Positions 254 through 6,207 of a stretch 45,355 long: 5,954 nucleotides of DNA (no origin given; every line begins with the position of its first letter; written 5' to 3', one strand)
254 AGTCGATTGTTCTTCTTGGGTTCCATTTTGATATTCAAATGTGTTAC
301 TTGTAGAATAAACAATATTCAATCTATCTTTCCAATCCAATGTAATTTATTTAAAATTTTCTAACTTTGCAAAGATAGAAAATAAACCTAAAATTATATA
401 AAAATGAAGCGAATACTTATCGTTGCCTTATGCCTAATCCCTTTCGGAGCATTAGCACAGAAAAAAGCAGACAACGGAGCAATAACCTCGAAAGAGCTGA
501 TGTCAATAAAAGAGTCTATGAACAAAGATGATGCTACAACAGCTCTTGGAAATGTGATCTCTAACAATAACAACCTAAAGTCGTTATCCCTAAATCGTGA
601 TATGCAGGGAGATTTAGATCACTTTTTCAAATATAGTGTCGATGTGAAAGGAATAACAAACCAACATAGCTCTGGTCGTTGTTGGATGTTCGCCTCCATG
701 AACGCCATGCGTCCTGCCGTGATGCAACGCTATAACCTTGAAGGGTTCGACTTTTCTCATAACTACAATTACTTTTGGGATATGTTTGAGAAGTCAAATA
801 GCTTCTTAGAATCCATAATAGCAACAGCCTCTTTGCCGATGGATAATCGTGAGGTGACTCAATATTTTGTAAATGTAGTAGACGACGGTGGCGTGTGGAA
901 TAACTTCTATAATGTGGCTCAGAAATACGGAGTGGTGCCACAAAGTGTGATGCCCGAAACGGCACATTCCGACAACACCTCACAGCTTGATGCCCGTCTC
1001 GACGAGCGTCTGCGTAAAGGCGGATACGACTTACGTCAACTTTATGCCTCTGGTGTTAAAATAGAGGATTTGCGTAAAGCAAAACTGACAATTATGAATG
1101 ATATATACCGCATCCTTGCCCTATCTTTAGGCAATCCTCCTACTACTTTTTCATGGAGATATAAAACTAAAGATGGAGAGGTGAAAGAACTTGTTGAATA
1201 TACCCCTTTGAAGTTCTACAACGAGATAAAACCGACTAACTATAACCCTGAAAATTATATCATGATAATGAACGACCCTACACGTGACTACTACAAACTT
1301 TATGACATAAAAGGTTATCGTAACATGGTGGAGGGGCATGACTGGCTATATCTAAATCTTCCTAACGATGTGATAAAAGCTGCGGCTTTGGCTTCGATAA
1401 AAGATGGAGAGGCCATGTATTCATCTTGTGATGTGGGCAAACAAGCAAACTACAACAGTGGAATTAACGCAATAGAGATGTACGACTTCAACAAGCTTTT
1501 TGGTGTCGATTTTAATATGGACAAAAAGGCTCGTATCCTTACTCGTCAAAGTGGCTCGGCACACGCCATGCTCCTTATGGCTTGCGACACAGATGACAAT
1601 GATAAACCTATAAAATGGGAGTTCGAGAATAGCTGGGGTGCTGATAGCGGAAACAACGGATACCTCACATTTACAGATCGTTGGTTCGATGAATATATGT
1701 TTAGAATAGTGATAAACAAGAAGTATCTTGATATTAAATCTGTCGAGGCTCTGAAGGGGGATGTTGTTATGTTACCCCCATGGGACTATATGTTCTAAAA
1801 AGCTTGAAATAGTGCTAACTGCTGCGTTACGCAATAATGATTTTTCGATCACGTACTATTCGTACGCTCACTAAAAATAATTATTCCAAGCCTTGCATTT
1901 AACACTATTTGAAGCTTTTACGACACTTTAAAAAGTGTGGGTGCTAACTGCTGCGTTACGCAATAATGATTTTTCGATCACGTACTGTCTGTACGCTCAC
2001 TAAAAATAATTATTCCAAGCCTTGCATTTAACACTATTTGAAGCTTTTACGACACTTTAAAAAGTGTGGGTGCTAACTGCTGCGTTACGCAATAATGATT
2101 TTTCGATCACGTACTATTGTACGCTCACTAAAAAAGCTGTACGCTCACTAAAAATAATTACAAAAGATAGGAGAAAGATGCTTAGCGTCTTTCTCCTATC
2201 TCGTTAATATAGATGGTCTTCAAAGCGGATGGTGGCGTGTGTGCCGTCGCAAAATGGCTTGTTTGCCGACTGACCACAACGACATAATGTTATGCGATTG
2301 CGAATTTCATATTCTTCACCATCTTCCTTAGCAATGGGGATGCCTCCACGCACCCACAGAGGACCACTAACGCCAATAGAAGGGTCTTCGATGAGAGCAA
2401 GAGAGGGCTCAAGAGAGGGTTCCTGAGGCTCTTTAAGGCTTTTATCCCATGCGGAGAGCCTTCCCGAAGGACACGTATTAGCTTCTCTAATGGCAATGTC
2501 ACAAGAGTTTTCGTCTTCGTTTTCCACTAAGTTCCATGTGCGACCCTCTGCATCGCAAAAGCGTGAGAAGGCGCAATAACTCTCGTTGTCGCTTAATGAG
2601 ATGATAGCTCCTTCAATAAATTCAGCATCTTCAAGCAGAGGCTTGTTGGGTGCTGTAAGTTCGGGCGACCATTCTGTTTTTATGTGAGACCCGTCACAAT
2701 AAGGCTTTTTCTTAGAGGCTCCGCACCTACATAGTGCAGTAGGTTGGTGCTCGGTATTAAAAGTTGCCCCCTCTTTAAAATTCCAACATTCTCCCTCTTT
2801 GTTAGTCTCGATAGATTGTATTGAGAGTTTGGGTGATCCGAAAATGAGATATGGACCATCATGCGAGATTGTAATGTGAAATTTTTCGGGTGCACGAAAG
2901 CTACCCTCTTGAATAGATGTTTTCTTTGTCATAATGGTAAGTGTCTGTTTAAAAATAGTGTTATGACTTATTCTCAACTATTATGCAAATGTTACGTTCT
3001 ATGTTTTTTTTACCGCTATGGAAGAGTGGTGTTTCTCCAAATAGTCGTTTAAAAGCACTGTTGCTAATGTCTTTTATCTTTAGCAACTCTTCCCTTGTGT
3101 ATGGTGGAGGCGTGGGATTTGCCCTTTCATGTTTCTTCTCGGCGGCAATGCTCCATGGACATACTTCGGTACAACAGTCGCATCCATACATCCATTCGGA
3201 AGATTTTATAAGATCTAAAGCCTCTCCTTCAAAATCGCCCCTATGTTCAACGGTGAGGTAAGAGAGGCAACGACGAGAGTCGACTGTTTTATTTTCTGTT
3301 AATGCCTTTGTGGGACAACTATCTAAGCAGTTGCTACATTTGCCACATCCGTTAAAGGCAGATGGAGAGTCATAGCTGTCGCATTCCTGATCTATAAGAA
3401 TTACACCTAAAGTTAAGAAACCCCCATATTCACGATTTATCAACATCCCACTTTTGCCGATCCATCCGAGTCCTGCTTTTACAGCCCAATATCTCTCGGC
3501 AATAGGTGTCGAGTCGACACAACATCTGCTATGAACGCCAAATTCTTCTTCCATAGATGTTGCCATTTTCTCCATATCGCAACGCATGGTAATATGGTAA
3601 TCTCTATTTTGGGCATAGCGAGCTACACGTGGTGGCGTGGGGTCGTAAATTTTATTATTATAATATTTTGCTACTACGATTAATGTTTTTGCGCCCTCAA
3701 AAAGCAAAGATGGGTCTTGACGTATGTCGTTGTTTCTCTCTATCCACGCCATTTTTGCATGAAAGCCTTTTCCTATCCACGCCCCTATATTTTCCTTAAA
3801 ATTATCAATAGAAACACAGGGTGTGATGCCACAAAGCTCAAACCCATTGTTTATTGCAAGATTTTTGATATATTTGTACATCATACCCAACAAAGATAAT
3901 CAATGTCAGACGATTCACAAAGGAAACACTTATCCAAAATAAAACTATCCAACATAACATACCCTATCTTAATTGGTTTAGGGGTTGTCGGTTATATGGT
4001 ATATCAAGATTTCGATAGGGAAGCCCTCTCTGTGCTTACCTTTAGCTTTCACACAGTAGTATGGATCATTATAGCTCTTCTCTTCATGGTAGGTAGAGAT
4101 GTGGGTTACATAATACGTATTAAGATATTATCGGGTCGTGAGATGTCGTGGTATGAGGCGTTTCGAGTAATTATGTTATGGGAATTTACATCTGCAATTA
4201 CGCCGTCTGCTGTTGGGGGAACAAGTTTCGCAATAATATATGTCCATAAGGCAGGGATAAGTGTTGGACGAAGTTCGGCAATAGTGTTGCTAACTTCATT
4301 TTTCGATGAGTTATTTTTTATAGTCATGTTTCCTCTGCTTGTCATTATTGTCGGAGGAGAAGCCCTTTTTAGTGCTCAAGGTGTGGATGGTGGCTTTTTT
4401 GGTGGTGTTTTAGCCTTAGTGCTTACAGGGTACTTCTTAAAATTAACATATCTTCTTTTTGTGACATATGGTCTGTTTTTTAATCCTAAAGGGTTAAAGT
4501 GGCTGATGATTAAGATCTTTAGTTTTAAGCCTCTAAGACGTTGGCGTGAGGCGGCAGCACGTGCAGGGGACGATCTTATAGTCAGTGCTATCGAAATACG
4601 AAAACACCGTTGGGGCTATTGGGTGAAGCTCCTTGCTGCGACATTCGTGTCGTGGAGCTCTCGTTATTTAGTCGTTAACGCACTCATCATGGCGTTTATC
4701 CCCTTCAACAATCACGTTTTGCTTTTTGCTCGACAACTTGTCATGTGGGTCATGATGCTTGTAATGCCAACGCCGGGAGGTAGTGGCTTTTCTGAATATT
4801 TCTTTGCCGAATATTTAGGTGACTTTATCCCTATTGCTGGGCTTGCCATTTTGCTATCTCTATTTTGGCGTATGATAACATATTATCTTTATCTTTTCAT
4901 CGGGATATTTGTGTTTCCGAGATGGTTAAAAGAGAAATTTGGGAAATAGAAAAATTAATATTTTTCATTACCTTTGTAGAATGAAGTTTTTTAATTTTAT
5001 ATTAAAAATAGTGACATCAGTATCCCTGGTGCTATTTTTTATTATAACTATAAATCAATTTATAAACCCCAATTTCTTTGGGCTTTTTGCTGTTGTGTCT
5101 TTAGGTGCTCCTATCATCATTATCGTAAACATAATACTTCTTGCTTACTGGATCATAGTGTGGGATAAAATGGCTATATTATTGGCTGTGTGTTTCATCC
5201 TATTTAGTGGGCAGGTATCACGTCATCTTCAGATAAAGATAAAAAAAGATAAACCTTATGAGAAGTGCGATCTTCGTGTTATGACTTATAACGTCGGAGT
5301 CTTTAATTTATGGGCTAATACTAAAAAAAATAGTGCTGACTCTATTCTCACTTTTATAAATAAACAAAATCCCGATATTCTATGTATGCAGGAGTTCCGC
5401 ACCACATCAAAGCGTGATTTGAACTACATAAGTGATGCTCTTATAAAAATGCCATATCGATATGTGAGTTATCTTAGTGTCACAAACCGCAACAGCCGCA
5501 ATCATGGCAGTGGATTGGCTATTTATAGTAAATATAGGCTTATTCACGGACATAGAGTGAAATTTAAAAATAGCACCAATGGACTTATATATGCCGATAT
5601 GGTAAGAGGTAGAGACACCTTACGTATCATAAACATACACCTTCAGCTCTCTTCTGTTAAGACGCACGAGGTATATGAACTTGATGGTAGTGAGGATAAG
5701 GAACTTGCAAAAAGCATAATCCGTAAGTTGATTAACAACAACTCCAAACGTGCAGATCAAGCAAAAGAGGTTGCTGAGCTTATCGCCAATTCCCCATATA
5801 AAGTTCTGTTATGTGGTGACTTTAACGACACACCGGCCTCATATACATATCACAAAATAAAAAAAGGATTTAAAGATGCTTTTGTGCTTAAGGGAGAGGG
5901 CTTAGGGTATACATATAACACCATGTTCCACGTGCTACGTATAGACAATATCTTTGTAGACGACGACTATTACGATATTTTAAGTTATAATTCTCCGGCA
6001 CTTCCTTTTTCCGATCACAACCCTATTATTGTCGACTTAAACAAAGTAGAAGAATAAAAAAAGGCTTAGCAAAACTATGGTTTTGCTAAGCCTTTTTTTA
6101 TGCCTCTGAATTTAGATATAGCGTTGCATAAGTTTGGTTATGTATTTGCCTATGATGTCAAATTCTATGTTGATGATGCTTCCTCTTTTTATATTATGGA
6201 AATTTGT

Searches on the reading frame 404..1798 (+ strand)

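Call 48: search_protein_families(library=pfam, proteins=[window:404-1798:+], max_evalue=0.00001)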
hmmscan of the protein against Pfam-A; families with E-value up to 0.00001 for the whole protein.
window:404-1798:+ (464 aa): 2 families
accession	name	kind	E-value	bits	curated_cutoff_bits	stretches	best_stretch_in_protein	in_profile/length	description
PF03051.21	Peptidase_C1_2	-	3.7e-137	458.2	22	1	27-463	2-437/438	Peptidase C1-like family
PF00112.29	Peptidase_C1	-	2.1e-06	28.4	20.7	0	383-424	164-203/220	Papain family cysteine protease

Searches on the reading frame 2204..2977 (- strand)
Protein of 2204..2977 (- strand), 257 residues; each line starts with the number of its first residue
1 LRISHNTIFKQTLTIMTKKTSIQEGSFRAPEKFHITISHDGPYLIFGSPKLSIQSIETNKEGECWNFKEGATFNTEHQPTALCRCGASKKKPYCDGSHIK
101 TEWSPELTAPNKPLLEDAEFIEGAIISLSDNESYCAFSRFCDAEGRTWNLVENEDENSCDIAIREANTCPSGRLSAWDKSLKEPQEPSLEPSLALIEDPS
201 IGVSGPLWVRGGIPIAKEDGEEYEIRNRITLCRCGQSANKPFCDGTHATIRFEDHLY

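Call 48: search_protein_families(library=pfam, proteins=[window:2204-2977:-], max_evalue=0.00001)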
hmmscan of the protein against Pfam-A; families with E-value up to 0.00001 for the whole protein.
window:2204-2977:- (257 aa): 2 families
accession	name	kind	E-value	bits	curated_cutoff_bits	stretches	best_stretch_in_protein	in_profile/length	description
PF09360.15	zf-CDGSH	-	5.2e-38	129.5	29.5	2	205-248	2-48/48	Iron-binding zinc finger CDGSH type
PF06902.16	Fer4_19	-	9.2e-07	29.3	24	1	122-179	2-64/64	Divergent 4Fe-4S mono-cluster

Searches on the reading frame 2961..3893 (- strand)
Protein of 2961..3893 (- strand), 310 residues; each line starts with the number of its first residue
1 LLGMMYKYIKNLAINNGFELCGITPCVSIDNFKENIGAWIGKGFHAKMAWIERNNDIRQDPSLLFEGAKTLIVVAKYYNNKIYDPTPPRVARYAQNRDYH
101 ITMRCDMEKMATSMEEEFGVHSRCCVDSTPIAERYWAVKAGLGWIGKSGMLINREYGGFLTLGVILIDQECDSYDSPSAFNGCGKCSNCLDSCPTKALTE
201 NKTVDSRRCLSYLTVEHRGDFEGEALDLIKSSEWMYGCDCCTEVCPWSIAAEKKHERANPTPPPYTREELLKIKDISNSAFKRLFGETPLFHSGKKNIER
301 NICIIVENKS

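Call 48: search_protein_families(library=pfam, proteins=[window:2961-3893:-], max_evalue=0.00001)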
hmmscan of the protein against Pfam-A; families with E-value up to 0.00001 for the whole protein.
window:2961-3893:- (310 aa): 2 families
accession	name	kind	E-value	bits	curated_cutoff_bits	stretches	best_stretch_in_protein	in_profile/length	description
PF13484.11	Fer4_16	-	3e-17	63.6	30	1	183-247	2-65/66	4Fe-4S double cluster binding domain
PF08331.15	QueG_DUF1730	-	3.8e-14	52.8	25.1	1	58-128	1-77/77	Epoxyqueuosine reductase QueG, DUF1730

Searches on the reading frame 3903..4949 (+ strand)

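Call 48: search_protein_families(library=pfam, proteins=[window:3903-4949:+], max_evalue=0.00001)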
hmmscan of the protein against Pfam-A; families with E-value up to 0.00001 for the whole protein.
window:3903-4949:+ (348 aa): 1 family
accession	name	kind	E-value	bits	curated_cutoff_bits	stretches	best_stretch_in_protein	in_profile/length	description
PF03706.18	LPG_synthase_TM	-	7.8e-24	85.1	33.4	1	22-334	5-302/302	Lysylphosphatidylglycerol synthase TM region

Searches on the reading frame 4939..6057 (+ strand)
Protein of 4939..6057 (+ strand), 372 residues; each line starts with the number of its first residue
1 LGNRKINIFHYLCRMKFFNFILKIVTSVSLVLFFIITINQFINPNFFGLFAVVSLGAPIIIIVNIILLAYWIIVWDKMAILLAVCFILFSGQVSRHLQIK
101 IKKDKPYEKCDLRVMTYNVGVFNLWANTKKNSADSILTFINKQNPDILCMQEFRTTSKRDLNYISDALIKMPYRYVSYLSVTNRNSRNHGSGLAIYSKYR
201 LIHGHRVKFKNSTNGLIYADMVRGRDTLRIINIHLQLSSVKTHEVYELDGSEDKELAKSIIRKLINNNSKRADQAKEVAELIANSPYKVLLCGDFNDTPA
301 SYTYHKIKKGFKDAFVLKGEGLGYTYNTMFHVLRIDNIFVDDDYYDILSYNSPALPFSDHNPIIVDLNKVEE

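Call 48: search_protein_families(library=pfam, proteins=[window:4939-6057:+], max_evalue=0.00001)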
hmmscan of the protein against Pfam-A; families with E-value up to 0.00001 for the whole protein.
window:4939-6057:+ (372 aa): 1 family
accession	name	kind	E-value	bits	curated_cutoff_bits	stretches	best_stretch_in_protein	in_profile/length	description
PF03372.29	Exo_endo_phos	-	8.3e-25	88.2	24.5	1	115-360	1-225/225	Endonuclease/Exonuclease/phosphatase family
